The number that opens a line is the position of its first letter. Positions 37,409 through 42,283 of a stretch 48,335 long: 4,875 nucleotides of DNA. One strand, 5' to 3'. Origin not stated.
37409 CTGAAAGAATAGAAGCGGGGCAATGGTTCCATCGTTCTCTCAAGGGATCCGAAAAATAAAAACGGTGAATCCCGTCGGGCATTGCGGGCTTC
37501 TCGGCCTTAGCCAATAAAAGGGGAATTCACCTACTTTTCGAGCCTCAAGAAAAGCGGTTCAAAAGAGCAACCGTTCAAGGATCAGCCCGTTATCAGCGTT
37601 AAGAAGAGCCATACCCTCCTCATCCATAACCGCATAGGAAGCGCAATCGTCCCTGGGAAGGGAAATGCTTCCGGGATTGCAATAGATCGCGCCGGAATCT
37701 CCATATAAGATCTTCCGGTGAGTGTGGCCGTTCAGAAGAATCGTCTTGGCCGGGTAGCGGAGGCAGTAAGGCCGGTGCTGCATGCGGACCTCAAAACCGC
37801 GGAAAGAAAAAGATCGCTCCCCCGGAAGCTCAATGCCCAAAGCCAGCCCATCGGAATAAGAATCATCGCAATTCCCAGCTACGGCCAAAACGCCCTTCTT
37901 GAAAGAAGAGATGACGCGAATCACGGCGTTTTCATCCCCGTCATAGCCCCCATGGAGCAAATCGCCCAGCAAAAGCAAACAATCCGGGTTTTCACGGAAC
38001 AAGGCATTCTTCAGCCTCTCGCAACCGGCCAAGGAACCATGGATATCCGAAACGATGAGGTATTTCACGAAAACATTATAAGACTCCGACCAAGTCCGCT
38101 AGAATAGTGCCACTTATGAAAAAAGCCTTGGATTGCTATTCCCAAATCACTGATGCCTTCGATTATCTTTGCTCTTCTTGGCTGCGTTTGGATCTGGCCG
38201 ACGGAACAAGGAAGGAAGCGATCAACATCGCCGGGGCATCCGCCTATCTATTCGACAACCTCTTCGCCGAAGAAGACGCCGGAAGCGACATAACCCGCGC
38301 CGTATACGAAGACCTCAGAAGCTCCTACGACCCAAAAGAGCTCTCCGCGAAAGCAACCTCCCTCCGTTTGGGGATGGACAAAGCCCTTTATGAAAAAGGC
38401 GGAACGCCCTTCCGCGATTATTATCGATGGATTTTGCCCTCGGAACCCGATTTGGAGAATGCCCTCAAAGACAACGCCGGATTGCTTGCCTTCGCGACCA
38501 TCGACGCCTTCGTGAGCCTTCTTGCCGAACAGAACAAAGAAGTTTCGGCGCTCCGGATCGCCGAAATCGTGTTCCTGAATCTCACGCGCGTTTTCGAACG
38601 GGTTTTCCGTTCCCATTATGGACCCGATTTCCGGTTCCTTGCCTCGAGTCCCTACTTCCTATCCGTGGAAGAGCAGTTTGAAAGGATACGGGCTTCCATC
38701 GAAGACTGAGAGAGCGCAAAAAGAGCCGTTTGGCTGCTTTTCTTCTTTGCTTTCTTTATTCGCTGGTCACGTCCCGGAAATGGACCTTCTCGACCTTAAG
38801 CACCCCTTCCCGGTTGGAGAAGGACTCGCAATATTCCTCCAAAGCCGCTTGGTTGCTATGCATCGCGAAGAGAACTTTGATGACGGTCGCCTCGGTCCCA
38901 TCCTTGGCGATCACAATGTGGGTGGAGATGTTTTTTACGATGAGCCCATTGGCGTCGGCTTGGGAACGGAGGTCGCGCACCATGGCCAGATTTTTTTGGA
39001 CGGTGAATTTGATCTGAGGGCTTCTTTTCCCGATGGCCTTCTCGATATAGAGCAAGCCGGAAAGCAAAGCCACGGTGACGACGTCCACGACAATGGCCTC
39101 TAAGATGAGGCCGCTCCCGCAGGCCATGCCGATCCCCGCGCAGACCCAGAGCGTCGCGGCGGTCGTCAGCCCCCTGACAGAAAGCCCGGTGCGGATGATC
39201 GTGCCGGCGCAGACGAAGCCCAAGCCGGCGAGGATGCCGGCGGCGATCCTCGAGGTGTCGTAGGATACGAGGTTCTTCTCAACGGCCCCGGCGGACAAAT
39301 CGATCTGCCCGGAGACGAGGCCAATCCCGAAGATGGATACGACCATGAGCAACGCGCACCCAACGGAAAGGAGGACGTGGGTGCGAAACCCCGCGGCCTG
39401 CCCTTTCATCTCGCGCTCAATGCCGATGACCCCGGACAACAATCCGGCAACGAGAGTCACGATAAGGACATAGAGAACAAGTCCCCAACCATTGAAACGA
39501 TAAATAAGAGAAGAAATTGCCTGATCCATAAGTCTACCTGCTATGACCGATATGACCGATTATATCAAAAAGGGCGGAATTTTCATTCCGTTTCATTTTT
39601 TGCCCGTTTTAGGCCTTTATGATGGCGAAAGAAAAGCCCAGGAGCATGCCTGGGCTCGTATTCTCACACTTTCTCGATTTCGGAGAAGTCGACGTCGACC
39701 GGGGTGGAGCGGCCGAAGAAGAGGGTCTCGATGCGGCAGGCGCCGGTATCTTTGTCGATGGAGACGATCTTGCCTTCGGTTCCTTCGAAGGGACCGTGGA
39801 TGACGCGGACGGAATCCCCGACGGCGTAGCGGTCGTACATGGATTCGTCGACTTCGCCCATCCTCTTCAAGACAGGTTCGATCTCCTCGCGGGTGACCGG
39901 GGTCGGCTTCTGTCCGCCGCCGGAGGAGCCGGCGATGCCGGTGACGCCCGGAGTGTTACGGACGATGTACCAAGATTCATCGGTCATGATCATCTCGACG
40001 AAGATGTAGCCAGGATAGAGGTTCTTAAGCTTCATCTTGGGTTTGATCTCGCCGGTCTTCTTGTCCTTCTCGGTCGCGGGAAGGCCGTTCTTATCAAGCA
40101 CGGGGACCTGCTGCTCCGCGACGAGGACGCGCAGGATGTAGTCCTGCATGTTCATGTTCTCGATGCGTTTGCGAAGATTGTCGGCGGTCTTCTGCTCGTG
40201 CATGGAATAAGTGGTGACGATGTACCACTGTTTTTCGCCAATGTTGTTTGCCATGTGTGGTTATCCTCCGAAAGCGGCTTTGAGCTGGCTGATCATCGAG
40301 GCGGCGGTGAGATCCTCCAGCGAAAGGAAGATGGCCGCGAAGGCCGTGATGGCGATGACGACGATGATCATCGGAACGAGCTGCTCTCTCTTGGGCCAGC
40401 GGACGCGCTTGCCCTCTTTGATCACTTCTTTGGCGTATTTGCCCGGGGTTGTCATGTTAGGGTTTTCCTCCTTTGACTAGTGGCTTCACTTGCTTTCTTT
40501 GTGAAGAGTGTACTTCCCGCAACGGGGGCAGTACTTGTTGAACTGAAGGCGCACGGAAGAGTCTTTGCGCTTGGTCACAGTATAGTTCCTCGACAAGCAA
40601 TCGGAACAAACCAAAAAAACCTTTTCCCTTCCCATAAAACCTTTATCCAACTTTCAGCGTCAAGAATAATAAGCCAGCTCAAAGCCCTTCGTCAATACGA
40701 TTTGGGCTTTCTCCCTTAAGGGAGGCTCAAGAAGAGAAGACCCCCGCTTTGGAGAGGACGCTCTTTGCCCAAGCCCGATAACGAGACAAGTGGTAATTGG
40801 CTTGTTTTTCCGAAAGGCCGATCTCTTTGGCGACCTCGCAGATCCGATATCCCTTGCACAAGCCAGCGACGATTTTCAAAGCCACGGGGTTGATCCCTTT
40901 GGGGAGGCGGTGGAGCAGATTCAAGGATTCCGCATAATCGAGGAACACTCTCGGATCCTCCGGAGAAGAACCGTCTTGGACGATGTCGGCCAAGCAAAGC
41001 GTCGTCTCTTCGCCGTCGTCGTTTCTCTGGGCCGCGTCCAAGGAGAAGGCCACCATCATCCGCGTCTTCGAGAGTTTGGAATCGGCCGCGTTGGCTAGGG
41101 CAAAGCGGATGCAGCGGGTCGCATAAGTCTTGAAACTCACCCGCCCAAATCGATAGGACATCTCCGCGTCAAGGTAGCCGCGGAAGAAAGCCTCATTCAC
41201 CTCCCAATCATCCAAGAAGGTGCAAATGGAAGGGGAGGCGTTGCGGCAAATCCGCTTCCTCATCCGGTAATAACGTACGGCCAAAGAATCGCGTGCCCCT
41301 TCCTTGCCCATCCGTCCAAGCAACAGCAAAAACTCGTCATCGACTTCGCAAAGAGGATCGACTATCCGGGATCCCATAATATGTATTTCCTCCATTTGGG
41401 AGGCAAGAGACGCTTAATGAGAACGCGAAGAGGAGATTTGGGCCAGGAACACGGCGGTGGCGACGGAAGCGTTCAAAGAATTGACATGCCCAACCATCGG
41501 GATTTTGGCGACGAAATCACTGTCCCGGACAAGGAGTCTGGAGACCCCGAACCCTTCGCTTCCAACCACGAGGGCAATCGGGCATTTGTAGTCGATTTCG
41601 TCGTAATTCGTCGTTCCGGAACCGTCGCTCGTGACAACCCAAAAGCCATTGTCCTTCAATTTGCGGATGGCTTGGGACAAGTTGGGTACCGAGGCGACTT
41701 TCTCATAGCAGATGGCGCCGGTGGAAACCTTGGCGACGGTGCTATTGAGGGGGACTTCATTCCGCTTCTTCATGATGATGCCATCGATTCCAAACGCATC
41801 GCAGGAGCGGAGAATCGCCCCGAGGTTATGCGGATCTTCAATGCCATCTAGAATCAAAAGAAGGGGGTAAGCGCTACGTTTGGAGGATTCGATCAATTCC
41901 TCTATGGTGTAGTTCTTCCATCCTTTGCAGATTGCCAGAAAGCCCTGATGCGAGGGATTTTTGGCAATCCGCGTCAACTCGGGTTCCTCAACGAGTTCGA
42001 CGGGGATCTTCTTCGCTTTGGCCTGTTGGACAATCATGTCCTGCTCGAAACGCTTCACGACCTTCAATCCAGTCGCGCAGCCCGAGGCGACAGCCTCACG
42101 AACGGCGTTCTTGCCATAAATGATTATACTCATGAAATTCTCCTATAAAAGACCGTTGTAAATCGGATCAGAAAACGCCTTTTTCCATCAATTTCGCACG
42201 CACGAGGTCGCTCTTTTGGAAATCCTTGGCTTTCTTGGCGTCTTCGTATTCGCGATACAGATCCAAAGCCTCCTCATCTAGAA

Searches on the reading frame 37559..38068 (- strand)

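Call 88: search_protein_families(library=pfam, proteins=[window:37559-38068:-], max_evalue=0.00001)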
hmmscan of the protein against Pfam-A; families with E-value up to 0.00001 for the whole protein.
window:37559-38068:- (169 aa): 2 families
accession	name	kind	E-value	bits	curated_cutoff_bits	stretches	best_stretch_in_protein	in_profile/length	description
PF12850.12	Metallophos_2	-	6.7e-17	62.4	27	1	1-151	1-152/154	Calcineurin-like phosphoesterase superfamily domain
PF00149.33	Metallophos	-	8.9e-12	46.3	21.5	1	1-80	1-81/191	Calcineurin-like phosphoesterase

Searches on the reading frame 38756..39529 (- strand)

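Call 88: search_protein_families(library=pfam, proteins=[window:38756-39529:-], max_evalue=0.00001)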
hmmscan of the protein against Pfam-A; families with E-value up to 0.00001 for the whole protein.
window:38756-39529:- (257 aa): 1 family
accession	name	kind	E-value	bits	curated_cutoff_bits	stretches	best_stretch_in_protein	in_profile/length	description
PF02308.21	MgtC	-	2.9e-31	108.7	31.4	1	26-164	2-120/121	MgtC family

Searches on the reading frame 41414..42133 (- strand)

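Call 88: search_protein_families(library=pfam, proteins=[window:41414-42133:-], max_evalue=0.00001)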
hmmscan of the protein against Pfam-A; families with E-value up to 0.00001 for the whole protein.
window:41414-42133:- (239 aa): 2 families
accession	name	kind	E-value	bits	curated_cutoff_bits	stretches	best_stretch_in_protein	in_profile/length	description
PF00588.24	SpoU_methylase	-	3.8e-41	140.9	29.7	1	91-230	2-141/142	SpoU rRNA Methylase family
PF08032.17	SpoU_sub_bind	-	2.7e-12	47.3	22.8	1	4-70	1-71/76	RNA 2'-O ribose methyltransferase substrate binding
